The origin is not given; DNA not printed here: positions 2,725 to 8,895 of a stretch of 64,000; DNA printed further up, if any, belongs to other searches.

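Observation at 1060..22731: Cluster of giant Sec-exported proteins with swapped C-termini, each followed by exported partner genes (polymorphic effector/immunity-like)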

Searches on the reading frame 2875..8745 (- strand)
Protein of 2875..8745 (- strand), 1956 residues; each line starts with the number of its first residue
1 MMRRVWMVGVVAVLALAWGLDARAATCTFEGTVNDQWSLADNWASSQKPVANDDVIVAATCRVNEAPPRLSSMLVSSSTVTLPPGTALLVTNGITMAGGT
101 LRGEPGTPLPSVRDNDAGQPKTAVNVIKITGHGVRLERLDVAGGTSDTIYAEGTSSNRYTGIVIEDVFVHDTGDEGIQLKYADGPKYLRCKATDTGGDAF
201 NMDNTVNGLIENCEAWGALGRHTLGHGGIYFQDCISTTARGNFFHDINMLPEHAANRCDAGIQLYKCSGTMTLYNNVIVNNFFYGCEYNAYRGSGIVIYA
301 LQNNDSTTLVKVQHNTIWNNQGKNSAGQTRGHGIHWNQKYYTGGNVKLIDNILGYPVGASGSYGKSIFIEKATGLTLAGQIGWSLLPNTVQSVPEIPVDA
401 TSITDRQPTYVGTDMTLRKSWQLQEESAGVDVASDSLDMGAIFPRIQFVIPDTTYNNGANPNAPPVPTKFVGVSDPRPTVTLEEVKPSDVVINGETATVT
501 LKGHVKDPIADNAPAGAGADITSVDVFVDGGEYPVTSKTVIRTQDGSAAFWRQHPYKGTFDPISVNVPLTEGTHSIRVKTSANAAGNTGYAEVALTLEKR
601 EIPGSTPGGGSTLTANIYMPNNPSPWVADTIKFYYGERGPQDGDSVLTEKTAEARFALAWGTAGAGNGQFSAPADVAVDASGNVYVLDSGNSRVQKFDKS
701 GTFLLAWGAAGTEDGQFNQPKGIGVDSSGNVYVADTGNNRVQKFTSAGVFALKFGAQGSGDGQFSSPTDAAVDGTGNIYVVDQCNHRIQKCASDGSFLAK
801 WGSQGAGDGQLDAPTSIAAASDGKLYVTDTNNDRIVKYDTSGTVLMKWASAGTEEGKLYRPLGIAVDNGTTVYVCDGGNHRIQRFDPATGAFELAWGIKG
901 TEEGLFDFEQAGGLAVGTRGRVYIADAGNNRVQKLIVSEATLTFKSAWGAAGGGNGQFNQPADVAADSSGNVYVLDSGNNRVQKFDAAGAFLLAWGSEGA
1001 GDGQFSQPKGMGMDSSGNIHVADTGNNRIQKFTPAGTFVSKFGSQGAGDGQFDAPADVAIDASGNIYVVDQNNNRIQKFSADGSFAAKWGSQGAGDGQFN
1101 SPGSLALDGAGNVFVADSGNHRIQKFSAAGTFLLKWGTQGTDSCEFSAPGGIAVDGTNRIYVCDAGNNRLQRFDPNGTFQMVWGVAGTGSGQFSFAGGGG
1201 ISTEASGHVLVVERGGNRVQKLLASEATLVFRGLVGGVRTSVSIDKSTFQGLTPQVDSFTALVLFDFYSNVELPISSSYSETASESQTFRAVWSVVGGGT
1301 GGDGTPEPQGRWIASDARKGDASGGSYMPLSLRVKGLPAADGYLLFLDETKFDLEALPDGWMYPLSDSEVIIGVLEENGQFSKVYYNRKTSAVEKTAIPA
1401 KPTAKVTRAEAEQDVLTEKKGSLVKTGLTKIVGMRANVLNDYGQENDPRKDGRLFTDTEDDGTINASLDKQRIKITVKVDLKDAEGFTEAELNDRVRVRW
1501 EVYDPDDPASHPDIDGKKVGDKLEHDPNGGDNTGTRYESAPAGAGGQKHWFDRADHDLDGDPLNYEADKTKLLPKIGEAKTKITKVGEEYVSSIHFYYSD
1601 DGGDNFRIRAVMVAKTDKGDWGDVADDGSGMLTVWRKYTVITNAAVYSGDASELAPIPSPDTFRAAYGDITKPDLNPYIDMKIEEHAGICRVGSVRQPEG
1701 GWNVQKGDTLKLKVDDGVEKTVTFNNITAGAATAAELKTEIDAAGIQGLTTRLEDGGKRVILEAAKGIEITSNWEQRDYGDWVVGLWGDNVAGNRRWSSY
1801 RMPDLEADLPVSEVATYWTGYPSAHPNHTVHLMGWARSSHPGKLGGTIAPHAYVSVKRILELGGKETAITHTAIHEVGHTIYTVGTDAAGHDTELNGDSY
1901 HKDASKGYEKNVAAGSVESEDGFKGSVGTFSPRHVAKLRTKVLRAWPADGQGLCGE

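Call 4: search_protein_families(library=pfam, proteins=[window:2875-8745:-], max_evalue=0.01)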
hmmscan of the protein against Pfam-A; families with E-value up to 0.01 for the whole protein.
window:2875-8745:- (1956 aa): 11 families
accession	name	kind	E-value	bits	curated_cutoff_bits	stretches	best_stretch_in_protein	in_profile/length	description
PF01436.27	NHL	-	2.5e-93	302.2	20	11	717-744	1-28/28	NHL repeat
PF17170.10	DUF5128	-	5.8e-27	95.2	22.9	3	1017-1086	54-125/321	6-bladed beta-propeller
PF08450.18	SGL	-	7.1e-23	81.9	26.3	2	765-890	86-214/246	SMP-30/Gluconolactonase/LRE-like region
PF25021.1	TEN_NHL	-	2.7e-20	73.1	27.1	0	713-750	137-172/357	Teneurin NHL domain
PF22701.2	Mala_s_1-like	-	1.5e-14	54.7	27.5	1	1059-1209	46-190/195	Mal s 1 allergenic protein-like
PF13229.12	Beta_helix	-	3.2e-13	50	25.9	1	128-291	4-147/158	Right handed beta helix region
PF13449.12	Phytase-like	-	3.8e-10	40.6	27.6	0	1151-1184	72-105/284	Esterase-like activity of phytase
PF06739.17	SBBP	-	1e-09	38.6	20.5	0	719-734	14-29/38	Beta-propeller repeat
PF24684.1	Vgb_lyase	-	4.4e-09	36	50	2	718-885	55-207/290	Virginiamycin B lyase family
PF02393.21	US22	-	3.9e-05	24.2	35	0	661-693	68-101/124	US22 like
PF06977.17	SdiA-regulated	-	9e-05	22.2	21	0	680-734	182-239/249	SdiA-regulated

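Call 80: list_cluster_members(proteins=[window:2875-8745:-, window:1060-2862:-, window:21787-22731:+, window:11953-13395:-, window:9644-10993:-, window:42632-43426:+, window:44230-45045:+, window:45057-46442:+])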
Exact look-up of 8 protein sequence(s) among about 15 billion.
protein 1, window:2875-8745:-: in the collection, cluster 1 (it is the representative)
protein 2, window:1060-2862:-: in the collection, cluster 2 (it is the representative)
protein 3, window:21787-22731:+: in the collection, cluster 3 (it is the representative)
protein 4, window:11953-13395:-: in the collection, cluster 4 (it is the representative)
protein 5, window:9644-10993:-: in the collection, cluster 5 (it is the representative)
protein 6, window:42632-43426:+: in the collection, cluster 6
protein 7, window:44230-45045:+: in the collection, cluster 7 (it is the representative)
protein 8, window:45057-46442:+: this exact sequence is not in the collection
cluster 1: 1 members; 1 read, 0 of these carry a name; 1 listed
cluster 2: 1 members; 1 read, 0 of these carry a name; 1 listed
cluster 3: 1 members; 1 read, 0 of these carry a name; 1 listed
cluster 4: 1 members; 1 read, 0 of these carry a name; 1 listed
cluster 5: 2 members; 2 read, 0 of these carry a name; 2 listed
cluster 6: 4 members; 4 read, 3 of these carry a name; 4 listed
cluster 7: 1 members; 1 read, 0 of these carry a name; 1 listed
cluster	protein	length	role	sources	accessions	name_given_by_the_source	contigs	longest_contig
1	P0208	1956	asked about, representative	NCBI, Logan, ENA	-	-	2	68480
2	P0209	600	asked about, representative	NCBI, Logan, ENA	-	-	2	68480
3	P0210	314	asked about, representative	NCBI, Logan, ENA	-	-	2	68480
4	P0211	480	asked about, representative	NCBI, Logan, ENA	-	-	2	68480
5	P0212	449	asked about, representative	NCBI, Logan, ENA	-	-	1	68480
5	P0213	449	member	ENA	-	-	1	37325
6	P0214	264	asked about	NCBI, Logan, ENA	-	-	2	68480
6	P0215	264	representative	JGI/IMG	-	3D (Asp-Asp-Asp) domain-containing protein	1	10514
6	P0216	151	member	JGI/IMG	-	3D (Asp-Asp-Asp) domain-containing protein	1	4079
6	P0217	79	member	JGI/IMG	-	hypothetical protein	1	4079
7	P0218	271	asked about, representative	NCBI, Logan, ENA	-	-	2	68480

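Call 89: search_dna_similar(query=window:2875-8745:-, collection=phages, mode=protein, max_rows=8)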
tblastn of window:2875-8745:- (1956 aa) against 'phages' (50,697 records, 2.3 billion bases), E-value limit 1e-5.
Records with a match: 4; places in all: 7; records where one place covers at least 80% of the query: 0.
Best place of each record, by identity: <60% 4.
By first word of the organism name: Bacteriophage 4.
By host as written in the record: - 4.
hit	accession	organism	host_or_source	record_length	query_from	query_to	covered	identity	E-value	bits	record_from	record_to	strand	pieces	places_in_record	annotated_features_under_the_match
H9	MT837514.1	Bacteriophage sp.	human fecal samples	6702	636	1173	26%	27.3%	6e-8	126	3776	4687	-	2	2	record has no annotation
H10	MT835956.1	Bacteriophage sp.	human fecal samples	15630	717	1176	23%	24.1%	1e-7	122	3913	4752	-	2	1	record has no annotation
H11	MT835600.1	Bacteriophage sp.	human fecal samples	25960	711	1091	16%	29.3%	3e-8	125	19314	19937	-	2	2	record has no annotation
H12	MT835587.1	Bacteriophage sp.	human fecal samples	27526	972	1091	6%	32.6%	3e-7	62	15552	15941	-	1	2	record has no annotation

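Call 90: search_protein_families(library=phrogs, proteins=[window:2875-8745:-], max_evalue=0.01)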
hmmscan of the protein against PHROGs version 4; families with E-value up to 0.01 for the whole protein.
window:2875-8745:- (1956 aa): 1 family
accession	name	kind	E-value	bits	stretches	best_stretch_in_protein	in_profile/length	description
phrog_12126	-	unknown function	2.4e-06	28.1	0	675-693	26-44/57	-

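Call 91: search_protein_families(library=padloc, proteins=[window:2875-8745:-], max_evalue=0.01)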
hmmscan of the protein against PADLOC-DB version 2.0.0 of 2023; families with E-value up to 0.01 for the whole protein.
window:2875-8745:- (1956 aa): 1 family
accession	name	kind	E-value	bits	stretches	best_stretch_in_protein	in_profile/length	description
PDLC04043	PD-T4-6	-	9.7e-24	82.2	3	666-745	356-430/452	-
